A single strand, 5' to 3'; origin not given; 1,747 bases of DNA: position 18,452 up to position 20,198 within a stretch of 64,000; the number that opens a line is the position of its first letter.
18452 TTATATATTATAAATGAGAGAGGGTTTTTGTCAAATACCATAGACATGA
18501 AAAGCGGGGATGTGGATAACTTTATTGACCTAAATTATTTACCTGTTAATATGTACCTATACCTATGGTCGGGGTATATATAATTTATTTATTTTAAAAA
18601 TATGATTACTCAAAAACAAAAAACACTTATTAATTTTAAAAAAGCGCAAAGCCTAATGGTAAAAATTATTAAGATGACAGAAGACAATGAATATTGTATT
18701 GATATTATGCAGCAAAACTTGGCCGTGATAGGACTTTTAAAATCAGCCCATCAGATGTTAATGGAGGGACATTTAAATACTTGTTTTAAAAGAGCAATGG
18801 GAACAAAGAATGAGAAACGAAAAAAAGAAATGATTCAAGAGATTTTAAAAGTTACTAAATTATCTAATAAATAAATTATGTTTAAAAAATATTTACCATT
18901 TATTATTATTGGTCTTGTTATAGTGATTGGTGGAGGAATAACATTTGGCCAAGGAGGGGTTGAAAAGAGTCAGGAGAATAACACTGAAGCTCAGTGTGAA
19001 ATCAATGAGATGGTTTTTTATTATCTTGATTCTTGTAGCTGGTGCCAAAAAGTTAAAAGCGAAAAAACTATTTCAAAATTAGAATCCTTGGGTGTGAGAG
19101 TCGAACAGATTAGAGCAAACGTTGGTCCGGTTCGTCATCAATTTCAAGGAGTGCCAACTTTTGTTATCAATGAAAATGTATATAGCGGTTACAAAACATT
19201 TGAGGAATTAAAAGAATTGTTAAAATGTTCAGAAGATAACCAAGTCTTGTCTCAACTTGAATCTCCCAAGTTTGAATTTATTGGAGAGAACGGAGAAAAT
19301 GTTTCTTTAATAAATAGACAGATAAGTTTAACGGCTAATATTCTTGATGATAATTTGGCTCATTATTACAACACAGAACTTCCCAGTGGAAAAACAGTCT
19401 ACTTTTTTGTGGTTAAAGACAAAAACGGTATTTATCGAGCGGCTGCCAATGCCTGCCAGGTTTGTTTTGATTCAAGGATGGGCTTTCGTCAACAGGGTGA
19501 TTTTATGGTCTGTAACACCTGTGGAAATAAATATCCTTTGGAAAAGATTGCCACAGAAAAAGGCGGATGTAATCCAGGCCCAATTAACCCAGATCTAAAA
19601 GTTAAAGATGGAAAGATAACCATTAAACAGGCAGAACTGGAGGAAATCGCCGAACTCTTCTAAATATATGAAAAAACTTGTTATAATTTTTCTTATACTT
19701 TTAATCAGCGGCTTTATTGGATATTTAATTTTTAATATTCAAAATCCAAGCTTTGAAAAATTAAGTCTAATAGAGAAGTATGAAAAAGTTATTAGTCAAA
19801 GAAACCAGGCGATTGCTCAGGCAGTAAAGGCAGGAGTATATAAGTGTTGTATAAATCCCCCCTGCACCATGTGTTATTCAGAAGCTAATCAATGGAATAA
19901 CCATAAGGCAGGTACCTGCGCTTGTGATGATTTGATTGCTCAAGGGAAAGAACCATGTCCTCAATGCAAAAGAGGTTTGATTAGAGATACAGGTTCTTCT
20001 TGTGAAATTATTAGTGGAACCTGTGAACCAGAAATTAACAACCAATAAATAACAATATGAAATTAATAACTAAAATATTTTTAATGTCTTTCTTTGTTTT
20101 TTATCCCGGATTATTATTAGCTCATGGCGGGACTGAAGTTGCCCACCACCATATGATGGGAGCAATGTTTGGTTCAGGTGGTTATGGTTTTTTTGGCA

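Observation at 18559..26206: Nine-gene CsoR-controlled operon coupling copper export to an extracytoplasmic thiol/disulfide and metal-binding toolkit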

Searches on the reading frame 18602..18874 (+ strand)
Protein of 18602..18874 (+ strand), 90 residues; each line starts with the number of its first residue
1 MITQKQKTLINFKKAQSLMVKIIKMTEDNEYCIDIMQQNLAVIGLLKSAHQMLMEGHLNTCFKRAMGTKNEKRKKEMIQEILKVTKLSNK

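Call 3: search_protein_families(library=pfam, proteins=[window:18602-18874:+], max_evalue=0.01)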
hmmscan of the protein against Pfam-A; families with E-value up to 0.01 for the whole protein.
window:18602-18874:+ (90 aa): 1 family
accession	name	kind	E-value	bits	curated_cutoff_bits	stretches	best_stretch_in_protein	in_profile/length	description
PF02583.22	Trns_repr_metal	-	4.7e-14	53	22.8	1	5-84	2-75/78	Metal-sensitive transcriptional repressor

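Call 4: search_protein_families(library=ncbifam, proteins=[window:18602-18874:+], max_evalue=0.01)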
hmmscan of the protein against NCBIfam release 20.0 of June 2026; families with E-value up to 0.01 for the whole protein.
window:18602-18874:+ (90 aa): 3 families
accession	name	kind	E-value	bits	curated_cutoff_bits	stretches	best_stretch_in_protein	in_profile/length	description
NF052430.1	repress_RicR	exception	6.4e-09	36.3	175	1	12-76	15-79/93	copper-sensing transcriptional repressor RicR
NF011613.0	PRK15039.1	equivalog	2.7e-05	24.8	138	1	2-85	5-85/90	Ni(II)/Co(II)-binding transcriptional repressor RcnR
NF008464.0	PRK11352.1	equivalog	0.0026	18.1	133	1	4-83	7-84/91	formaldehyde-responsive transcriptional repressor FrmR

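Call 45: search_solved_structures(query=window:18602-18874:+, max_evalue=0.001, show_alignments=4)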
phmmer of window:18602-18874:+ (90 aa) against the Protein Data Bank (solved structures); distinct sequences matched with E-value up to 0.001: 4.
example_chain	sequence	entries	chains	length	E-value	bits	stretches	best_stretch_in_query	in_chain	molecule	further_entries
2hh7_A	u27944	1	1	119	8e-09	38.8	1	3-72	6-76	Hypothetical protein CsoR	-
4m1p_A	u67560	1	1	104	6.1e-08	36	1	11-81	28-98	Copper-sensitive operon repressor (CsoR)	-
3aai_A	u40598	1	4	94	0.00021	24.7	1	15-85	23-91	Copper homeostasis operon regulatory protein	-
5fmn_A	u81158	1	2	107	0.00042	23.8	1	14-80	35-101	INRS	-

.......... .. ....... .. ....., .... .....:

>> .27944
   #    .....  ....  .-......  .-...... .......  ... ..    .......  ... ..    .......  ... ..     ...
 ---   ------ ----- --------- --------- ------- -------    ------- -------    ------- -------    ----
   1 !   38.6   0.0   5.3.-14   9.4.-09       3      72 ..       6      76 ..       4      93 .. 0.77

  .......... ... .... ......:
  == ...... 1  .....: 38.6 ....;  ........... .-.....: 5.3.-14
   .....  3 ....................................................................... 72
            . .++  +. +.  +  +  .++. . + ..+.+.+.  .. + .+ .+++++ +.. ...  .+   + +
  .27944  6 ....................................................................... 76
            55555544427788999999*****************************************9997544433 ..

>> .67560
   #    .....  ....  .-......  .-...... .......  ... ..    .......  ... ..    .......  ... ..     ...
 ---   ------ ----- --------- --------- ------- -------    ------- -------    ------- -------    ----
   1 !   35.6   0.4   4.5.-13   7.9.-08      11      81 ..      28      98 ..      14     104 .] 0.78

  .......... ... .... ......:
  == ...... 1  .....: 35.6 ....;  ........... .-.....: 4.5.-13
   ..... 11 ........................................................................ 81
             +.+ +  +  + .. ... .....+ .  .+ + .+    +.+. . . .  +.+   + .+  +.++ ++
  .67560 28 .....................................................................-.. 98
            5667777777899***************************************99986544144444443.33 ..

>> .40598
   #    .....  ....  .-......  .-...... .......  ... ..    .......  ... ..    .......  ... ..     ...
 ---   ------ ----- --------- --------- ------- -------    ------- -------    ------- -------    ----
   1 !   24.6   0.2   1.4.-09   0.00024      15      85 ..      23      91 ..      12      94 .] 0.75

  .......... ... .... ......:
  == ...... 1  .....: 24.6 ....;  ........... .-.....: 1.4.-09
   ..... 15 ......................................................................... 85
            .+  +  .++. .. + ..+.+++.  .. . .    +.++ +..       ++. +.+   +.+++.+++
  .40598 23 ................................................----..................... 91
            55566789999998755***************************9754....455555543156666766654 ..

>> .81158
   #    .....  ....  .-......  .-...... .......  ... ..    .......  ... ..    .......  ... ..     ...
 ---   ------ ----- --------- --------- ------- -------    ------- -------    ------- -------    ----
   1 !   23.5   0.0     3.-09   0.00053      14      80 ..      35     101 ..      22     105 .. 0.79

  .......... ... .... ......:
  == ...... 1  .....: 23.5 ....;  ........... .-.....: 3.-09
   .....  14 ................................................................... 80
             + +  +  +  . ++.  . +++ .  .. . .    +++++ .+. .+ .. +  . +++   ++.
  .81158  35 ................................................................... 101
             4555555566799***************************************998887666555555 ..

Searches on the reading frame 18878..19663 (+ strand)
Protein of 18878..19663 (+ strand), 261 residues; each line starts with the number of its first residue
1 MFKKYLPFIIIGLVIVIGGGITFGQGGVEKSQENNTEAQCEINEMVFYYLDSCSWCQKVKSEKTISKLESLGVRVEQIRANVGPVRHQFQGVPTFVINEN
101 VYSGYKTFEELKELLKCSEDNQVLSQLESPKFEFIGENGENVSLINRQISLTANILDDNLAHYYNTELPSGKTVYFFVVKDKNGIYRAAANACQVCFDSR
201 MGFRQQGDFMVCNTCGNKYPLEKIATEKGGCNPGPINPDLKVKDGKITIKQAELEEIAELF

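Call 3: search_protein_families(library=pfam, proteins=[window:18878-19663:+], max_evalue=0.01)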
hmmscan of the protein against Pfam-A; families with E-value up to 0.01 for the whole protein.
window:18878-19663:+ (261 aa): 2 families
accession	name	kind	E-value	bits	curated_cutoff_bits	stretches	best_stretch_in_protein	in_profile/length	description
PF10080.14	FtrD-like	-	1.1e-26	93.4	26.3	1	157-261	2-101/101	Membrane iron-sulfur containing protein FtrD-like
PF13462.12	Thioredoxin_4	-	0.002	18.7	23.2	1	81-116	131-164/165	Thioredoxin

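Call 4: search_protein_families(library=ncbifam, proteins=[window:18878-19663:+], max_evalue=0.01)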
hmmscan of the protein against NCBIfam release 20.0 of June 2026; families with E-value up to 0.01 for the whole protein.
window:18878-19663:+ (261 aa): 1 family
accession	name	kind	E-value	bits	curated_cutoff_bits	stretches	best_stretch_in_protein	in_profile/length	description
TIGR02196.1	GlrX_YruB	hypoth_equivalog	0.00022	21.7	88.55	1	47-115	4-73/74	glutaredoxin-like protein, YruB-family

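Call 37: search_solved_structures(query=window:18878-19663:+, max_evalue=1, show_alignments=2)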
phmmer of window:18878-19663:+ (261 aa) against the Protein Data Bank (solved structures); distinct sequences matched with E-value up to 1: 3.
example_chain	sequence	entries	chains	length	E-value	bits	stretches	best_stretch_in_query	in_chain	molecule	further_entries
9bar_A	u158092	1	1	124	0.53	12.9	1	95-138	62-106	Parvalbumin alpha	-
5fiy_A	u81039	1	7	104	0.79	12.3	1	106-150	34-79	PRKC APOPTOSIS WT1 REGULATOR PROTEIN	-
3i8o_A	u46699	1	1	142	0.88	12.2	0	102-178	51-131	KH domain-containing protein MJ1533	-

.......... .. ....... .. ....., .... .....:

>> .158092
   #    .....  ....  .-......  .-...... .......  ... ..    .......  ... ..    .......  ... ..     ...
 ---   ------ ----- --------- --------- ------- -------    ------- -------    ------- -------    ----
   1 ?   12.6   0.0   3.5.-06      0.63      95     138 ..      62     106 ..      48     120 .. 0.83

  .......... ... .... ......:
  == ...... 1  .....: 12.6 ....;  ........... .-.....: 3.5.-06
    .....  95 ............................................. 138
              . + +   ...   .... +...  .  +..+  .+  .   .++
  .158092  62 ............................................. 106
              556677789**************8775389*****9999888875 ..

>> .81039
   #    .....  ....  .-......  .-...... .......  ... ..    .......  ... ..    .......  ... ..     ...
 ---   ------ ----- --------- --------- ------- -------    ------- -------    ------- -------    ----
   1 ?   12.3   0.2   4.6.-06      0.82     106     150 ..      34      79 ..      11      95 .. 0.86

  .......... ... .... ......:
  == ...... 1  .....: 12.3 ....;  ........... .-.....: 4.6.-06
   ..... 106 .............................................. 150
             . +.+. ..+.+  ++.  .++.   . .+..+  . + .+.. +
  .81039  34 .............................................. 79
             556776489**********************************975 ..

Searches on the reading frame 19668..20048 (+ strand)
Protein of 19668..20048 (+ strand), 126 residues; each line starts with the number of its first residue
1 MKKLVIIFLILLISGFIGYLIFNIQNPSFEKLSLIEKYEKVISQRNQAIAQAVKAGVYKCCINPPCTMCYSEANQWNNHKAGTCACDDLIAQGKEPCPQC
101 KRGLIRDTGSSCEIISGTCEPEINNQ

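Call 3: search_protein_families(library=pfam, proteins=[window:19668-20048:+], max_evalue=0.01)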
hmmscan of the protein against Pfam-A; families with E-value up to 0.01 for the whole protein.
window:19668-20048:+ (126 aa): 0 families

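Call 4: search_protein_families(library=ncbifam, proteins=[window:19668-20048:+], max_evalue=0.01)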
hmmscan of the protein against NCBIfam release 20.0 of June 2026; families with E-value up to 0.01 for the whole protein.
window:19668-20048:+ (126 aa): 0 families

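Call 23: search_protein_families(library=pfam, proteins=[window:19668-20048:+], max_evalue=10)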
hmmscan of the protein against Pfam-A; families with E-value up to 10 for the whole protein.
window:19668-20048:+ (126 aa): 2 families
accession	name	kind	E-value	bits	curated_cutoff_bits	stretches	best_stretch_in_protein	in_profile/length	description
PF11346.13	DUF3149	-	0.02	14.9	23.2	1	4-27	15-38/40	Protein of unknown function (DUF3149)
PF10329.14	DUF2417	-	0.39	10.6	25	1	5-35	53-83/234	Region of unknown function (DUF2417)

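Call 24: find_homologous_proteins(query=window:19668-20048:+, max_evalue=0.001)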
Query window:19668-20048:+ (126 aa): 283 proteins with E <= 0.001 among 292 candidates; the best 120 are listed.
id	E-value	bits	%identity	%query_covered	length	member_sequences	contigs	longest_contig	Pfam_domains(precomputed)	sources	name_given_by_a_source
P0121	6.8e-74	263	90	99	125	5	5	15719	-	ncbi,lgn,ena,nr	ncbi:hypothetical protein ISS21_02425 [Patescibacteria group bacterium]|nr:hypothetical protein [Pat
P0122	3.2e-67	242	84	98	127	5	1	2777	-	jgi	-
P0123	1.1e-50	188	69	90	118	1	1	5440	-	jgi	-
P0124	1.2e-49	185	67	95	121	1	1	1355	-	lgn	-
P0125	4.3e-49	183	65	99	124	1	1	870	-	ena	-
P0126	6.4e-49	183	68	95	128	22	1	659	-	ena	-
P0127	8.2e-49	182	65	95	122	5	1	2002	-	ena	-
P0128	2.5e-48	181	62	99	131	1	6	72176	-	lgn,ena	-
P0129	5.6e-48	180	62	99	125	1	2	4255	-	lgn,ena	-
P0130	2.6e-47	178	58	99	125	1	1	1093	-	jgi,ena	-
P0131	5.9e-47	176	66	78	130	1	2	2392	-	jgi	-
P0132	1.8e-46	175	63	90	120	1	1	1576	-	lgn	-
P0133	2.2e-46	175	63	95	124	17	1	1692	-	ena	-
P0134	4.8e-46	173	67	75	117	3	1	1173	-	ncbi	-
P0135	1.0e-45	172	65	92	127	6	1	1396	-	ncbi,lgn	-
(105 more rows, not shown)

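Call 30: find_related_loci(query=A2, collection=metagenome_contigs, flank=8000)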
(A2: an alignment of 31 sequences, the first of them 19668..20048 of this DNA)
Query A2 (126 aa) in metagenome_contigs; peptide patterns used: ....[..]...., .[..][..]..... (x = any residue, [..] = any of these).
225 stretches matched a pattern; 159 encode a relative of the query (tblastn E <= 1e-3); the best 80 are kept; 80 distinct loci.
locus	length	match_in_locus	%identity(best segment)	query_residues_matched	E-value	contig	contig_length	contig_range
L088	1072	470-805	85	1-112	3e-67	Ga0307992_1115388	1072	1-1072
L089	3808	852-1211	66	1-120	5e-54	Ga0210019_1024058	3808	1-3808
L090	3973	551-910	66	1-120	6e-54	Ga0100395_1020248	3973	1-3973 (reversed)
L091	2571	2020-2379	66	1-120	3e-54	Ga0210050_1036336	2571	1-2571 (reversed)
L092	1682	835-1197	66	1-120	5e-54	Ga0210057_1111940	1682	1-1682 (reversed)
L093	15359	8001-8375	63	1-126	6e-52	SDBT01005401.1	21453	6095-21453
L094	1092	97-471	58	1-125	3e-54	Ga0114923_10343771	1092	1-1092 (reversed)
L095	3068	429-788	67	1-120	5e-50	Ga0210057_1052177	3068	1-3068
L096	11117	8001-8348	63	1-116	1e-49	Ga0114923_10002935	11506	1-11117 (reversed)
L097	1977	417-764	59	8-123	4e-49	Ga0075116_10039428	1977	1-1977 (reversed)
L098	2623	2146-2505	60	1-120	1e-48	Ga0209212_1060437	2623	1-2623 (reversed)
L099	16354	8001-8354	65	1-116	1e-48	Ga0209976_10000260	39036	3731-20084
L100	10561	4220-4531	67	1-104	9e-48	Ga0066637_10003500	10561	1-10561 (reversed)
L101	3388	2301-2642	64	1-114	9e-48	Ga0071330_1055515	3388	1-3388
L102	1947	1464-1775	67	1-104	3e-48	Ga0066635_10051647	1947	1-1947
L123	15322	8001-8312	68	1-104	1e-42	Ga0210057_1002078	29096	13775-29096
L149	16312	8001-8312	59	1-104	3e-38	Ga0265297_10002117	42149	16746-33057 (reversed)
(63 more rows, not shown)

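Call 33: predict_structure(alignment_id=A2)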
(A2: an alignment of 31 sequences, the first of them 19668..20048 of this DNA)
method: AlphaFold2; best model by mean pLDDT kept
length: 126 residues; sequences in the alignment: 31
mean_pLDDT: 69.9   pTM: 0.43
mean pLDDT of the five models: 69.9, 68.5, 65.2, 64.7, 60.9
residues with pLDDT >= 90: 31; 70-90: 32; 50-70: 36; < 50: 27
segments of 3 or more residues with pLDDT < 50: 58-63, 106-126
pLDDT, mean of each block of 10 residues (from residue 1): 93 96 92 87 74 59 52 74 66 69 53 39 41
secondary structure, 60 per line:
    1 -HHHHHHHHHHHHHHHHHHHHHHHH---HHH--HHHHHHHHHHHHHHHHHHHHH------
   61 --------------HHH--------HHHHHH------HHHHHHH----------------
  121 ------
elements in order: H2-25 H34-54 H86-91 H98-104

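Call 54: search_protein_representatives(alignment_id=A2)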
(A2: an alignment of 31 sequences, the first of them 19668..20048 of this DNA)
Query: 31 sequences, 122 profile positions. Proteins with E-value up to 0.001 (for the whole library): 98; up to 1e-10: 50; up to 1e-30: 10. The best 98 are listed.
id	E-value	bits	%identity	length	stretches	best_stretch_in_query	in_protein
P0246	8.3e-47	174.0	-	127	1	2-116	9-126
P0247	1.5e-44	166.8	-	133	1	1-116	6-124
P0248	1.4e-39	150.6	-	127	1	4-105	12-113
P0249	2.9e-37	143.2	-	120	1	16-108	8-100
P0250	1.1e-34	134.9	-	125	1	1-114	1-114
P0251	2.2e-34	133.9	-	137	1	22-106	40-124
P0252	3.8e-34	133.2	-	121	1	4-117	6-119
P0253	3.6e-33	130.0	-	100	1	32-117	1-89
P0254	7.1e-32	125.8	-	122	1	6-107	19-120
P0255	4.7e-31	123.2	-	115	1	7-114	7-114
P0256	2.9e-30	120.6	-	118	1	7-120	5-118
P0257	6.4e-30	119.5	-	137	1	2-118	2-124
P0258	6.8e-29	116.2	-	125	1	1-112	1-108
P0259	1.6e-28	114.9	-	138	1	10-110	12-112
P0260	5.2e-27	110.1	-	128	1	13-91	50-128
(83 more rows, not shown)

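Call 56: search_protein_families(library=pfam, alignment_id=A3, max_evalue=0.01)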
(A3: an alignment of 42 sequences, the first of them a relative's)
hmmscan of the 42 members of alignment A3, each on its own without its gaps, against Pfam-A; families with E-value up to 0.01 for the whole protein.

A. member 1, P0279 (293 aa): 0 families

B. families by the number of members that match (of 42 scanned): 10 families
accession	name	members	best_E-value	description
PF17766.7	fn3_6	1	2.9e-33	Fibronectin type-III domain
PF25653.1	HMG-CoA_red_N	1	5.4e-16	Hydroxymethylglutaryl-CoA reductase, N-terminal domain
PF23616.1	Ig_GEX2_N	1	3.4e-13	GEX2 N-terminal Ig-like domain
PF24114.1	DUF7388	1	1.1e-09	Family of unknown function (DUF7388)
PF13798.11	PCYCGC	1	1.5e-05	Protein of unknown function with PCYCGC motif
PF07398.16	MDMPI_C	1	5.4e-05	MDMPI C-terminal domain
PF23962.1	DUF7290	1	0.0008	Domain of unknown function (DUF7290)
PF02950.22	Conotoxin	1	0.0044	Conotoxin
PF04241.20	DUF423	1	0.0063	Protein of unknown function (DUF423)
PF23829.1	DUF7199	1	0.0065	Family of unknown function (DUF7199)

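Call 67: search_protein_families(library=pfam, proteins=[L149:1296-2477:+, L149:2482-2997:+, L149:2994-3689:+, L149:4788-5078:+, L149:5044-5667:+, L149:5704-6111:+, L123:927-2087:+, L123:2087-2485:+, L123:3666-4088:+, L123:4095-5081:+], max_evalue=0.001)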
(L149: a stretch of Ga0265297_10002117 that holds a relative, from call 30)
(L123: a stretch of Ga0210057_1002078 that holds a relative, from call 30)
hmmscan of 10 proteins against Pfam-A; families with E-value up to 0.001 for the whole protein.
L149:1296-2477:+ (393 aa): 4 families
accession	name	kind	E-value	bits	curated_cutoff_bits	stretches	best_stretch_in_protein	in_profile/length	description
PF00266.25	Aminotran_5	-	1.6e-79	268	21.5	1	8-369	1-370/371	Aminotransferase class-V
PF01212.27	Beta_elim_lyase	-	2.2e-07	30.9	27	1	67-182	48-170/288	Beta-eliminating lyase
PF01041.23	DegT_DnrJ_EryC1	-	1.1e-06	28.6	19.8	1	67-187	40-152/360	DegT/DnrJ/EryC1/StrS aminotransferase family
PF00155.27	Aminotran_1_2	-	0.0001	22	19.7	1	51-180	44-185/361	Aminotransferase class I and II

L149:2482-2997:+ (171 aa): 1 family
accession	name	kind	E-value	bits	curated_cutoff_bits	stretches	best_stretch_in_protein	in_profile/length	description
PF01592.21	NifU_N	-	1.5e-38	132.2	22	1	4-128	2-124/127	NifU-like N terminal domain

L149:2994-3689:+ (231 aa): 1 family
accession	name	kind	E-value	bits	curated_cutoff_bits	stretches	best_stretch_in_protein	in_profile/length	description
PF02585.22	PIG-L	-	1.9e-29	103.2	28.2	1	6-137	1-128/129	GlcNAc-PI de-N-acetylase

L149:4788-5078:+ (96 aa): 1 family
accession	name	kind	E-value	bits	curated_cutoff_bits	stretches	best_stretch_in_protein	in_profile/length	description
PF13597.11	NRDD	-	3.3e-13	49.6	26.2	1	4-92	503-562/562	Anaerobic ribonucleoside-triphosphate reductase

L149:5044-5667:+ (207 aa): 2 families
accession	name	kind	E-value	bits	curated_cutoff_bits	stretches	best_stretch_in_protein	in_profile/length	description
PF02777.23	Sod_Fe_C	-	7.1e-27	93.9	20.9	1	101-199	2-101/102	Iron/manganese superoxide dismutases, C-terminal domain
PF00081.27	Sod_Fe_N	-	0.00022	22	27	1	38-76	18-56/82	Iron/manganese superoxide dismutases, alpha-hairpin domain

L149:5704-6111:+ (135 aa): 4 families
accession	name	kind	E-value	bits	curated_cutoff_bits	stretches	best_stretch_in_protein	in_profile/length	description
PF13473.12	Cupredoxin_1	-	1.3e-12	48.1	27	1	46-134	21-104/104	Cupredoxin-like domain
PF00127.26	Copper-bind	-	5.1e-09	36.9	21.2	1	52-135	9-99/99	Copper binding proteins, plastocyanin/azurin family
PF07731.20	Cu-oxidase_2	-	1.5e-05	25.2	20.4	0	49-82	23-55/137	Multicopper oxidase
PF06525.17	SoxE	-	1.6e-05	24.9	21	0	110-134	114-138/149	Sulfocyanin (SoxE) domain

L123:927-2087:+ (386 aa): 4 families
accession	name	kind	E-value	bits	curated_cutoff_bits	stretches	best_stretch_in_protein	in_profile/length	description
PF00266.25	Aminotran_5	-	1.6e-82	277.9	21.5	1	4-365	1-370/371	Aminotransferase class-V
PF01212.27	Beta_elim_lyase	-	2.6e-07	30.7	27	1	51-177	38-169/288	Beta-eliminating lyase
PF01041.23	DegT_DnrJ_EryC1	-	2.4e-05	24.2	19.8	1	62-182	39-151/360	DegT/DnrJ/EryC1/StrS aminotransferase family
PF00155.27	Aminotran_1_2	-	0.0002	21.1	19.7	1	47-274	44-289/361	Aminotransferase class I and II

L123:2087-2485:+ (132 aa): 1 family
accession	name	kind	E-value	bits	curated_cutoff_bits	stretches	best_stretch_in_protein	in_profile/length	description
PF01592.21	NifU_N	-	1.5e-43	148.4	22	1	5-130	2-126/127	NifU-like N terminal domain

L123:3666-4088:+ (140 aa): 1 family
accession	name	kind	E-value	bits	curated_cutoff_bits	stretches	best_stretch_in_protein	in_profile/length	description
PF03965.22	Penicillinase_R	-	5.2e-26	91.7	22.6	1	21-132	1-112/115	Penicillinase repressor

L123:4095-5081:+ (328 aa): 2 families
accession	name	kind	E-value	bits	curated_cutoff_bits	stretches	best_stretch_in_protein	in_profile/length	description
PF05569.17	Peptidase_M56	-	2.2e-16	60.3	31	1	67-254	104-296/296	BlaR1 peptidase M56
PF01435.24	Peptidase_M48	-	1.8e-10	41.4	20.3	1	117-190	23-99/186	Peptidase family M48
